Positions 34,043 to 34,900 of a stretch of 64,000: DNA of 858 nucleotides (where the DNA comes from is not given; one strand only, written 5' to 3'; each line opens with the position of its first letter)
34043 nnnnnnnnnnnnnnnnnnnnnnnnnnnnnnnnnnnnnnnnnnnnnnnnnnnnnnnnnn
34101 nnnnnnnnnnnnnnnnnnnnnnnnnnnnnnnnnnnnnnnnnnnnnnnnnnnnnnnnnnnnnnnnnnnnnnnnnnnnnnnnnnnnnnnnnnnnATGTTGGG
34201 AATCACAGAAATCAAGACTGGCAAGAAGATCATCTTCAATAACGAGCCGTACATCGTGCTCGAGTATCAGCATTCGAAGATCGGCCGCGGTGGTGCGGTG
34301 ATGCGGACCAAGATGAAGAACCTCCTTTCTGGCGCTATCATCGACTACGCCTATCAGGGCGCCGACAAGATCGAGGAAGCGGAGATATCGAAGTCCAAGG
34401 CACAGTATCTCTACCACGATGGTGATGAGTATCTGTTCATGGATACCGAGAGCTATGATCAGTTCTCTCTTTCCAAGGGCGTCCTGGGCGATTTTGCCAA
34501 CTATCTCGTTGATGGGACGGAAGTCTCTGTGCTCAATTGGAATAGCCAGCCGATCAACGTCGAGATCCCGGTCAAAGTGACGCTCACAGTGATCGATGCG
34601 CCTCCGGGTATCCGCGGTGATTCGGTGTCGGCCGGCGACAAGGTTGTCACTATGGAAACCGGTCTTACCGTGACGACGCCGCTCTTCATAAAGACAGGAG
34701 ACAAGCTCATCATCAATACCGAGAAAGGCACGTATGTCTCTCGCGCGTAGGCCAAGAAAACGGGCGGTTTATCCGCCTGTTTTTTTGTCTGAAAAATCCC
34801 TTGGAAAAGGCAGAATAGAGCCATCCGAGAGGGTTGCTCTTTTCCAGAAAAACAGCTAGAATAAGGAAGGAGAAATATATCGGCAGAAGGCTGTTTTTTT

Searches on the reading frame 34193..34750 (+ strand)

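Call 12: search_protein_families(library=pfam, proteins=[window:34193-34750:+])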
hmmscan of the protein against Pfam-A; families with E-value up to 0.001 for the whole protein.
window:34193-34750:+ (185 aa): 3 families
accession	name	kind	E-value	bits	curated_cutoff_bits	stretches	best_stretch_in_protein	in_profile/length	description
PF01132.26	EFP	-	4.7e-21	74.9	27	1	69-121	2-54/54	Elongation factor P (EF-P) OB domain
PF08207.18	EFP_N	-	3.3e-20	72.3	23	1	5-60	3-58/58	Elongation factor P (EF-P) KOW-like domain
PF09285.17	Elong-fact-P_C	-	6.8e-20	71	25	1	129-184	1-56/56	Elongation factor P, C-terminal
